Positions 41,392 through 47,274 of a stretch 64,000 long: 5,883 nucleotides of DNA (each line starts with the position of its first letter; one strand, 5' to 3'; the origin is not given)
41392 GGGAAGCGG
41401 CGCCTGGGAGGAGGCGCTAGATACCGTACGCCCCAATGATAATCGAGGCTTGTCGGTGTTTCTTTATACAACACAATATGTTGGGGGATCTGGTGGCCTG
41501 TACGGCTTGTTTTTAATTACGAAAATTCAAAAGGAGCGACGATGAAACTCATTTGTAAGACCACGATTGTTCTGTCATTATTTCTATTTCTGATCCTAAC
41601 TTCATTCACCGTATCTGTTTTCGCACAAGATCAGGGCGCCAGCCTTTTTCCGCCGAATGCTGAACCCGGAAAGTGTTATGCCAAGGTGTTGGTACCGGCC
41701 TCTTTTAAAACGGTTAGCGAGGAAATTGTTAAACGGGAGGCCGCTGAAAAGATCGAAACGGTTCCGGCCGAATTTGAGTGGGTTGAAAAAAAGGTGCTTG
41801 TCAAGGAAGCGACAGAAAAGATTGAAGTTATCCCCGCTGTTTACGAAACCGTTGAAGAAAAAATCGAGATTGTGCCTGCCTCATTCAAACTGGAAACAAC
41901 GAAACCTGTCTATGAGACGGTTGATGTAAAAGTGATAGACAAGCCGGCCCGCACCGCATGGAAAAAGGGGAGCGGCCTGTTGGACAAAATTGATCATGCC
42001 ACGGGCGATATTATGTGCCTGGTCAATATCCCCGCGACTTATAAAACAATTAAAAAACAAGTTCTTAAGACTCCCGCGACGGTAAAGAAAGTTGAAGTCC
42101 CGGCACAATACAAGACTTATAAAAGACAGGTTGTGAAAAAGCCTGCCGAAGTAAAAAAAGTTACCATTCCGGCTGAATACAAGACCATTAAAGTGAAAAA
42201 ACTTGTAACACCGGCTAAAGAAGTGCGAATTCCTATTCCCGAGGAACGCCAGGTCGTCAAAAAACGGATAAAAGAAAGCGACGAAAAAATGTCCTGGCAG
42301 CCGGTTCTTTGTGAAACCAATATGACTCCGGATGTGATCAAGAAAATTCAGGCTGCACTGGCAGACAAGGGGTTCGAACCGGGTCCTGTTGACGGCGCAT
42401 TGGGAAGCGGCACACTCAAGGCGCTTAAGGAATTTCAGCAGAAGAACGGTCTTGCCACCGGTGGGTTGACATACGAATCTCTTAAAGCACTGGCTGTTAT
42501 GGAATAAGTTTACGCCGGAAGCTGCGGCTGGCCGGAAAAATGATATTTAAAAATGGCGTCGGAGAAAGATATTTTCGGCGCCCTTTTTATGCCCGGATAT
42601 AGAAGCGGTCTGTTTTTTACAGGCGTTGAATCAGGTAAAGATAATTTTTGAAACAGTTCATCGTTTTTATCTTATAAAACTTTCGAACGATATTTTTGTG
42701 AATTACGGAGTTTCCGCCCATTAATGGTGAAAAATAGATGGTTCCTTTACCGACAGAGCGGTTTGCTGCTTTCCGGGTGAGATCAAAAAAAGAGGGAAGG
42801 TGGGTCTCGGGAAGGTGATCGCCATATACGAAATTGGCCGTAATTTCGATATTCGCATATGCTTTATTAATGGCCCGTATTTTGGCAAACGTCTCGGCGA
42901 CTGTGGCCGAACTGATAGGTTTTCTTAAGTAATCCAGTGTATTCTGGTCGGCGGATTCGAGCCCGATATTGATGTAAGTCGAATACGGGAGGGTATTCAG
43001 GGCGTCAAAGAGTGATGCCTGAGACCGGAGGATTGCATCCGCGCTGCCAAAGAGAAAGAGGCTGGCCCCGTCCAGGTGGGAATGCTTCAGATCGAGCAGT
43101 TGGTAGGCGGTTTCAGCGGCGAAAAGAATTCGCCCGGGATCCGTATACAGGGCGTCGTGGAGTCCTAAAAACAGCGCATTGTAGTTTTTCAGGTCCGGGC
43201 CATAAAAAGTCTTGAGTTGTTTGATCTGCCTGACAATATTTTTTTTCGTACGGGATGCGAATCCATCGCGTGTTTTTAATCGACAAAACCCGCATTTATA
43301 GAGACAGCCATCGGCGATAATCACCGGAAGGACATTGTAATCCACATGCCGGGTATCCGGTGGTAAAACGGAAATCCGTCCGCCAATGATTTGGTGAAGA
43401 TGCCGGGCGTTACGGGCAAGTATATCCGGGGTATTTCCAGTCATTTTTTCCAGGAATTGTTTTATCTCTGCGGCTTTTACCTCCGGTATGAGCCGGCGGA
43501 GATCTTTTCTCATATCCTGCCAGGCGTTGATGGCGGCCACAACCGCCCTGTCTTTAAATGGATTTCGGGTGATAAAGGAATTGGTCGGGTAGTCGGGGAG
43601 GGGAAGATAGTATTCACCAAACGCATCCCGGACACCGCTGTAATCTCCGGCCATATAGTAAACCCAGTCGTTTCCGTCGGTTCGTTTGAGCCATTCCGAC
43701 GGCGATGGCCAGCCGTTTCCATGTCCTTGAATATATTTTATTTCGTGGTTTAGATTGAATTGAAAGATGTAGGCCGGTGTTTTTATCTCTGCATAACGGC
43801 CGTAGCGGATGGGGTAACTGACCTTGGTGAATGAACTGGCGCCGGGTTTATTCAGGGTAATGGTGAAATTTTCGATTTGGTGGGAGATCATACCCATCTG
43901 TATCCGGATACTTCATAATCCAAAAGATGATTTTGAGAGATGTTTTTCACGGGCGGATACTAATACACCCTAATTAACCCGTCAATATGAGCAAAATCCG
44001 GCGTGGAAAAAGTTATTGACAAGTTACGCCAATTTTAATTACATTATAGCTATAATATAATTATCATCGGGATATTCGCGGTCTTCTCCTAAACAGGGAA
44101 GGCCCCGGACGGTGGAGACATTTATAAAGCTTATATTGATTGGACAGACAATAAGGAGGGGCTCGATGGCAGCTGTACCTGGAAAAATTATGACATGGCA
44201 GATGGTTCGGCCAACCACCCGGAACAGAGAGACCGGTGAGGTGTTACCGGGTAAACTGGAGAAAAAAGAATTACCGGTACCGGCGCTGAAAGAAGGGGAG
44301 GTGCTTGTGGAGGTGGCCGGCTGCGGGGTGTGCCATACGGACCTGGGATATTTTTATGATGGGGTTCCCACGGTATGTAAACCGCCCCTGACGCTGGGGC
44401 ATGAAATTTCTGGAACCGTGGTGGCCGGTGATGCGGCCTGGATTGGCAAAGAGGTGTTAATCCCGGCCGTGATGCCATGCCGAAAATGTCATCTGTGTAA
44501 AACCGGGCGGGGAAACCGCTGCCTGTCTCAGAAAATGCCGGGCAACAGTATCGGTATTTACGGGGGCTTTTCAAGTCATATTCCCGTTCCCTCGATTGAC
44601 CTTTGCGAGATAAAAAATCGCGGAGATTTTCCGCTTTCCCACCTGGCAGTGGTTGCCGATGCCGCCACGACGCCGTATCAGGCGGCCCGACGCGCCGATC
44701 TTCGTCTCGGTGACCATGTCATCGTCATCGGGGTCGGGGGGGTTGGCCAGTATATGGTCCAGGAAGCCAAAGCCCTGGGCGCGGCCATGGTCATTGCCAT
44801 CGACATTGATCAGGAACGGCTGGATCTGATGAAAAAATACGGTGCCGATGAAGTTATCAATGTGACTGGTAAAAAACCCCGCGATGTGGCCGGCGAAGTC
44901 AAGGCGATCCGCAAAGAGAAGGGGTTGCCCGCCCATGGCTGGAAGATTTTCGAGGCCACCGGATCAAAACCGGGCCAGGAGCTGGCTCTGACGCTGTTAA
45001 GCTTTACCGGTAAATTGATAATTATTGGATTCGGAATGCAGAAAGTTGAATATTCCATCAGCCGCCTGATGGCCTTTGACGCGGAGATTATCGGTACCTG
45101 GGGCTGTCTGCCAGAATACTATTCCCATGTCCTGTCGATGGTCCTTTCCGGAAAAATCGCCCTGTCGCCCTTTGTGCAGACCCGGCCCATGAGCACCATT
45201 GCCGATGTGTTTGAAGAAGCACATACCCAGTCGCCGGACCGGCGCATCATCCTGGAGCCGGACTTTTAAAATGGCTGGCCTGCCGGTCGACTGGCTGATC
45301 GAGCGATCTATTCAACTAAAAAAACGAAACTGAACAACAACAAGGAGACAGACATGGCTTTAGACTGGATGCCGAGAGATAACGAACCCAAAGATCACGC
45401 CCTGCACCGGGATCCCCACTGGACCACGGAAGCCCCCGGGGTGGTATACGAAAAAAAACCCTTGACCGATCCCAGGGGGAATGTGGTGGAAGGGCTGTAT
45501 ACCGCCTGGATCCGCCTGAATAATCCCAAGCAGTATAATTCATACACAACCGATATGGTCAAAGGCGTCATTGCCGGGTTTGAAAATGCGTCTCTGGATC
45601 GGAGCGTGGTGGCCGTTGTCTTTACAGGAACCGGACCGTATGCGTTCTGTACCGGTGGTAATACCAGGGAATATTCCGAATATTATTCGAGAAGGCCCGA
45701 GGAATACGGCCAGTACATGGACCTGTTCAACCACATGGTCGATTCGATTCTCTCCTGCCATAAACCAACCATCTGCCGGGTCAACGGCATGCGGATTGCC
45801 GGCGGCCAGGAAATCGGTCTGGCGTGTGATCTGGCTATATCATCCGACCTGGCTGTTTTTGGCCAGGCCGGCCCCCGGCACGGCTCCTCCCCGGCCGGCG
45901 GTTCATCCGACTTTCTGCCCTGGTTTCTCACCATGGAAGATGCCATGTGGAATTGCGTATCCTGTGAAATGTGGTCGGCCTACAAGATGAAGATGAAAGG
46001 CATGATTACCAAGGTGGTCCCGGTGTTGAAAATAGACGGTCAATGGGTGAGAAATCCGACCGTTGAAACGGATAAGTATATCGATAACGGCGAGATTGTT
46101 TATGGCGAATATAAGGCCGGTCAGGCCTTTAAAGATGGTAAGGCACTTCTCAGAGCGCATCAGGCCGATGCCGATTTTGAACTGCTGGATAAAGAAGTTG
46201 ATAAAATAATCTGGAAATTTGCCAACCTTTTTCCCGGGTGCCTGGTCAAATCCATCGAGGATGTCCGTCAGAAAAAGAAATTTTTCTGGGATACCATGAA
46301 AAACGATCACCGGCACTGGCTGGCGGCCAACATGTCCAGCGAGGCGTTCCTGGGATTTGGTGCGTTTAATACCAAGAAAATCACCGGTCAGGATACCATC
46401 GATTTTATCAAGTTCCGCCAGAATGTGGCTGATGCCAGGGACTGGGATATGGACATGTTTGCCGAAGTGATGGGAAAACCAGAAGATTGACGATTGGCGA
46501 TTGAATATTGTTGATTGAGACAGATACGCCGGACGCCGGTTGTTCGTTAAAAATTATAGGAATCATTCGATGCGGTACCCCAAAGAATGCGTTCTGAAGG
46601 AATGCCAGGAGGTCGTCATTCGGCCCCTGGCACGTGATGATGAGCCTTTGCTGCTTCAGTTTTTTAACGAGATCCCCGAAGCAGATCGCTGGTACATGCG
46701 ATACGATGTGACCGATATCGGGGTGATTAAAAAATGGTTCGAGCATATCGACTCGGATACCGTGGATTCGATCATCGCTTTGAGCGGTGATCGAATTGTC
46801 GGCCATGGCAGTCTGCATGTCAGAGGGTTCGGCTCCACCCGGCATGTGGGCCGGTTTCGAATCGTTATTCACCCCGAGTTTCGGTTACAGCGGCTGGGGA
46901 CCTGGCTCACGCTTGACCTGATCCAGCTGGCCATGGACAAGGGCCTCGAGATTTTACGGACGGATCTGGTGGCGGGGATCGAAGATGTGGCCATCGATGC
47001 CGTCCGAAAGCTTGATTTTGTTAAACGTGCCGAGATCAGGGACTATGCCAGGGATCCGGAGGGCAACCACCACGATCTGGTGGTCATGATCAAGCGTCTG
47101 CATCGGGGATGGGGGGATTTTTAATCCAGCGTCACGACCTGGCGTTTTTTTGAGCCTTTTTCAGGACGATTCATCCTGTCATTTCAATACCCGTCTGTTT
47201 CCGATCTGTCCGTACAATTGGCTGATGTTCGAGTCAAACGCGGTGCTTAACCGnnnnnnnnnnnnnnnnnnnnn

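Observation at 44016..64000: Apparently complete class II (ATP-independent, tungsten/selenium) benzoyl-CoA reductase locus with ring-cleavage genes and an Etf/membrane Fe-S module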

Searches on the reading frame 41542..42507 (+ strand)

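Call 4: search_protein_families(library=pfam, proteins=[window:41542-42507:+])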
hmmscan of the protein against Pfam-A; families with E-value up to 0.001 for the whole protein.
window:41542-42507:+ (321 aa): 1 family
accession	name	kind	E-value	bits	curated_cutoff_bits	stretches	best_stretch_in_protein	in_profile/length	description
PF01471.23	PG_binding_1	-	3.4e-10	40.4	23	1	266-317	5-57/57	Putative peptidoglycan binding domain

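Call 14: search_protein_families(library=ncbifam, proteins=[window:41542-42507:+], max_evalue=1e-8)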
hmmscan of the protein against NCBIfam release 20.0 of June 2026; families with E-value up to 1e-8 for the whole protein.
window:41542-42507:+ (321 aa): 0 families

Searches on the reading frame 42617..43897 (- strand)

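Call 4: search_protein_families(library=pfam, proteins=[window:42617-43897:-])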
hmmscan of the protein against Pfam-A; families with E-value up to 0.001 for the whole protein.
window:42617-43897:- (426 aa): 1 family
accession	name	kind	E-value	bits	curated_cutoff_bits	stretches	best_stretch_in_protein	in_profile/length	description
PF04055.27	Radical_SAM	-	7.9e-08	33.1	29.5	1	192-366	1-158/166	Radical SAM superfamily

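Call 14: search_protein_families(library=ncbifam, proteins=[window:42617-43897:-], max_evalue=1e-8)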
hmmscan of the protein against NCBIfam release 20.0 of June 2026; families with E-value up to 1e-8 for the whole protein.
window:42617-43897:- (426 aa): 0 families

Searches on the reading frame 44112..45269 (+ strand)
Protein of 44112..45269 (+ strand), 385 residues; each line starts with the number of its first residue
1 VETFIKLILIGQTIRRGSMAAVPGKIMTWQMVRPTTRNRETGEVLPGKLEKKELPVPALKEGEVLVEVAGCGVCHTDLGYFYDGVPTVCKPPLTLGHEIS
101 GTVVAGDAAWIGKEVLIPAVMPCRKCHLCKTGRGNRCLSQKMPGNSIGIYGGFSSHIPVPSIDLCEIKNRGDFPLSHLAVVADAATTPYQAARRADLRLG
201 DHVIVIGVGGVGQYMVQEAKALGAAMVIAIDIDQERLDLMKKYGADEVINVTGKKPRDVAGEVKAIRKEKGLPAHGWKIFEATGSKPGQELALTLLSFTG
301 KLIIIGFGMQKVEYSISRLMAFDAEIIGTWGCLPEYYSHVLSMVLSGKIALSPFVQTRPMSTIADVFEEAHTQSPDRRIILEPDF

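Call 3: search_protein_families(library=pfam, proteins=[window:44112-45269:+])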
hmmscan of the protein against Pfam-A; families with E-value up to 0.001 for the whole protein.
window:44112-45269:+ (385 aa): 4 families
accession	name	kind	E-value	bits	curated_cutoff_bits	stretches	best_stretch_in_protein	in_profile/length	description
PF00107.32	ADH_zinc_N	-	1.3e-23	83.8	31.8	1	210-344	1-127/129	Zinc-binding dehydrogenase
PF08240.17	ADH_N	-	9.2e-21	74.5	23.5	1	61-167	2-102/104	Alcohol dehydrogenase GroES-like domain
PF02254.24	TrkA_N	-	7.8e-05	23.4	23.8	1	203-251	1-47/116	TrkA-N domain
PF01262.27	AlaDh_PNT_C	-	0.00048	20.1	23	0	202-264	30-91/214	Alanine dehydrogenase/PNT, C-terminal domain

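Call 8: search_protein_families(library=ncbifam, proteins=[window:44112-45269:+], max_evalue=0.00001)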
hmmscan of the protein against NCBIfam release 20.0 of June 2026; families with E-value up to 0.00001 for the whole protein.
window:44112-45269:+ (385 aa): 20 families
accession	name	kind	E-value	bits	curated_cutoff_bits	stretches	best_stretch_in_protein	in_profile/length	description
TIGR03201.1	dearomat_had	equivalog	7.1e-147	489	338.65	1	46-383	7-349/349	6-hydroxycyclohex-1-ene-1-carbonyl-CoA dehydrogenase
NF041097.1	keto_inos_dh_IolM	equivalog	2.6e-37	128.4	450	1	48-380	39-387/389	scyllo-inosose 3-dehydrogenase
NF007375.0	PRK09880.1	equivalog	1.2e-32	113.1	469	1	60-357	26-316/344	L-idonate 5-dehydrogenase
NF006940.0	PRK09422.1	equivalog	6.4e-32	110.8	344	1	55-378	18-330/338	alcohol dehydrogenase AdhP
TIGR03451.1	mycoS_dep_FDH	equivalog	5.4e-29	101.1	512.9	2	193-371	170-347/358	S-(hydroxymethyl)mycothiol dehydrogenase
NF010344.0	PRK13771.1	subfamily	1.1e-28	100.2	349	1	51-381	15-331/334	putative alcohol dehydrogenase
NF003808.0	PRK05396.1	equivalog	2.4e-28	99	380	1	52-358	16-315/341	L-threonine 3-dehydrogenase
TIGR00692.1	tdh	equivalog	8.4e-27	94.1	458.35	1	52-358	14-315/340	L-threonine 3-dehydrogenase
NF047908.1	AldhRedAhr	equivalog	7.8e-26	90.7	470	1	47-382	14-334/335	NADPH-dependent aldehyde reductase Ahr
NF007489.0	PRK10083.1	equivalog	1.4e-24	86.7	376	1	48-313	11-266/339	Zn-dependent oxidoreductase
TIGR03366.1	HpnZ_proposed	hypoth_equivalog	2.3e-24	86.2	328.1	1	57-306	1-253/315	putative phosphonate catabolism associated alcohol dehydrogenase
TIGR03989.1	Rxyl_3153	subfamily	7.9e-23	81.3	440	2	147-325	135-309/370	NDMA-dependent alcohol dehydrogenase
TIGR02818.1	adh_III_F_hyde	equivalog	8.8e-23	80.9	543.95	1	49-373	14-359/368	S-(hydroxymethyl)glutathione dehydrogenase/class III alcohol dehydrogenase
NF041172.1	AcrlCoa_red_Thmprot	equivalog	1.2e-22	80.3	500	1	52-349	16-301/334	acryloyl-CoA reductase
NF007642.0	PRK10309.1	equivalog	4e-22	78.9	550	1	49-309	12-263/347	galactitol-1-phosphate 5-dehydrogenase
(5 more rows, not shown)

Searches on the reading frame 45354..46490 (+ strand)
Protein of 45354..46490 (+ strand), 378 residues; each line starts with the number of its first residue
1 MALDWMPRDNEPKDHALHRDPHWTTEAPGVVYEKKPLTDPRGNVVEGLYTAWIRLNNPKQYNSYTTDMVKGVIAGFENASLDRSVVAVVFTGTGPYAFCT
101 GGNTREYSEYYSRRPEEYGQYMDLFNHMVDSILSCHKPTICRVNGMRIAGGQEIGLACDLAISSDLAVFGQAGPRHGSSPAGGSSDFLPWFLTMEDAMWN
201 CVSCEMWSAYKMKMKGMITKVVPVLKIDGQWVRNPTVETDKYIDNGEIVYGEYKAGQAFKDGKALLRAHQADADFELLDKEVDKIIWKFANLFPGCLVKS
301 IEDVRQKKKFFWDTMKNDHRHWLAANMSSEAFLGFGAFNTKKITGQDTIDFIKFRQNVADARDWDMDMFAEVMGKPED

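Call 3: search_protein_families(library=pfam, proteins=[window:45354-46490:+])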
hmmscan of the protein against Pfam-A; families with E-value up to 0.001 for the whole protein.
window:45354-46490:+ (378 aa): 2 families
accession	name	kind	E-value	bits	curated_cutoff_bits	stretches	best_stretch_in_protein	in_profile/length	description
PF00378.25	ECH_1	-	5.7e-32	111.5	27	1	51-232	7-184/251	Enoyl-CoA hydratase/isomerase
PF16113.10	ECH_2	-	1.6e-15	57.9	27.2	1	51-225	2-175/335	Enoyl-CoA hydratase/isomerase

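Call 8: search_protein_families(library=ncbifam, proteins=[window:45354-46490:+], max_evalue=0.00001)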
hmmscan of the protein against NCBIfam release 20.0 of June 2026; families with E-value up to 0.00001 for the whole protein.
window:45354-46490:+ (378 aa): 62 families (the best 25 are shown)
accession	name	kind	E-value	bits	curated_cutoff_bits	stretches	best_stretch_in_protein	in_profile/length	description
TIGR03200.1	dearomat_oah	equivalog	2.1e-170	566.6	464.45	1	13-373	2-360/360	6-oxocyclohex-1-ene-1-carbonyl-CoA hydratase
NF046063.1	oxepin_alt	equivalog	4.5e-28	98.4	300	1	52-223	12-182/254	oxepin-CoA hydrolase, alternative type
TIGR03210.1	badI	equivalog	1.9e-27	96.2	467.6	1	50-229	12-187/256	2-ketocyclohexanecarboxyl-CoA hydrolase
NF005637.0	PRK07396.1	equivalog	8.2e-27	94.3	380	1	51-232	24-203/273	1,4-dihydroxy-2-naphthoyl-CoA synthase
TIGR01929.1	menB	equivalog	4.2e-25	88.8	342.7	1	51-232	14-193/259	1,4-dihydroxy-2-naphthoyl-CoA synthase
NF005700.0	PRK07511.1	subfamily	5.2e-25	88.5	274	1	53-222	16-184/260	enoyl-CoA hydratase family protein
NF004840.0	PRK06190.1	equivalog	4.5e-23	82.2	253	1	52-224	16-184/260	enoyl-CoA hydratase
NF051848.1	EnCoAHydtEchA19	equivalog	8.7e-23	81.2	400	1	52-223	12-182/258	enoyl-CoA hydratase EchA19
NF006109.0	PRK08260.1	subfamily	1.6e-21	76.8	320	1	51-223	15-200/296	enoyl-CoA hydratase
NF004781.0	PRK06127.1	subfamily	1e-19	71.2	291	1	50-170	21-140/269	enoyl-CoA hydratase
NF042430.2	EnCoAhydt_DpgD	equivalog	1.2e-19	70.8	400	1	50-229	7-188/258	enoyl-CoA-hydratase DpgD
NF004796.0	PRK06144.1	subfamily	2.6e-19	69.7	272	1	50-170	18-136/262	enoyl-CoA hydratase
NF004517.0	PRK05862.1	equivalog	3.7e-19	69.2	396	1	51-226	15-184/257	enoyl-CoA hydratase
NF004475.0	PRK05809.1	subfamily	4e-19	69.1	394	1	51-223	15-184/260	short-chain-enoyl-CoA hydratase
NF006699.0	PRK09245.1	subfamily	5.1e-19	68.6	354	1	52-223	15-190/266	crotonase/enoyl-CoA hydratase family protein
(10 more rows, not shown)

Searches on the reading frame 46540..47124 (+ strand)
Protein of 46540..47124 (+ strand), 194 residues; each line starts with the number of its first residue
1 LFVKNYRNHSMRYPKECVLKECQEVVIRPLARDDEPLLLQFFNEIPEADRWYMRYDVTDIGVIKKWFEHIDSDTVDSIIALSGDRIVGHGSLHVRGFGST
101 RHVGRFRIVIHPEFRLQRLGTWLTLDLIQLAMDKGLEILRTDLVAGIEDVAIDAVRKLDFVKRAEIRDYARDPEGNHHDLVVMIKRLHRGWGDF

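Call 3: search_protein_families(library=pfam, proteins=[window:46540-47124:+])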
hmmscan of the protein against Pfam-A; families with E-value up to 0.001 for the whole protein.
window:46540-47124:+ (194 aa): 1 family
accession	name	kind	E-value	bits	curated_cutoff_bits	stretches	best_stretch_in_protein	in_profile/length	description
PF00583.31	Acetyltransf_1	-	1.8e-07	31.9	20.7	1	64-155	25-111/116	Acetyltransferase (GNAT) family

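Call 8: search_protein_families(library=ncbifam, proteins=[window:46540-47124:+], max_evalue=0.00001)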
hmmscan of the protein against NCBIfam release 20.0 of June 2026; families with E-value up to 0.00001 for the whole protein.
window:46540-47124:+ (194 aa): 0 families

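Call 15: search_protein_families(library=pfam, proteins=[window:46540-47124:+], max_evalue=1)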
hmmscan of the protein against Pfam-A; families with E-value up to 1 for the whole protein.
window:46540-47124:+ (194 aa): 5 families
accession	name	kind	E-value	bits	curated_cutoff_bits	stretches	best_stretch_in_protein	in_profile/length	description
PF00583.31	Acetyltransf_1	-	1.8e-07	31.9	20.7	1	64-155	25-111/116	Acetyltransferase (GNAT) family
PF13508.13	Acetyltransf_7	-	0.0012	19.6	27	1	78-139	6-65/84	Acetyltransferase (GNAT) domain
PF13302.13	Acetyltransf_3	-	0.0039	18.3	25.4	1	25-134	2-111/138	Acetyltransferase (GNAT) domain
PF13673.13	Acetyltransf_10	-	0.026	14.9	23.6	1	65-137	21-86/128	Acetyltransferase (GNAT) domain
PF06322.17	Phage_NinH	-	0.04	14.3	29.8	1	156-192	24-59/60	Phage NinH protein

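Call 45: search_solved_structures(query=window:46570-47124:+, max_evalue=1)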
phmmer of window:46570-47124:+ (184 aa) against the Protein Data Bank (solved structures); distinct sequences matched with E-value up to 1: 7.
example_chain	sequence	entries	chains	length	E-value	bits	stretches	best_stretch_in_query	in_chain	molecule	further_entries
4j3g_A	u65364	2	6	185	0.00029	23.9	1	15-137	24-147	GCN5-related N-acetyltransferase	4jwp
3f8k_A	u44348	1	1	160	0.0011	22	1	14-132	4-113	Protein acetyltransferase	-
4h89_A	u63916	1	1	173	0.0014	21.6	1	17-162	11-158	GCN5-related N-acetyltransferase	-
2vi7_A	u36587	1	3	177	0.015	18.3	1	54-177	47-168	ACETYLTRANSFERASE PA1377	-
1yr0_A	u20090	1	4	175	0.03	17.3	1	16-129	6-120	phosphinothricin acetyltransferase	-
8yv7_A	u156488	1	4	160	0.16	15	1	26-131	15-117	Thialysine N-epsilon-acetyltransferase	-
3fb3_A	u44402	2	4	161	0.88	12.5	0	74-126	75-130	N-acetyltransferase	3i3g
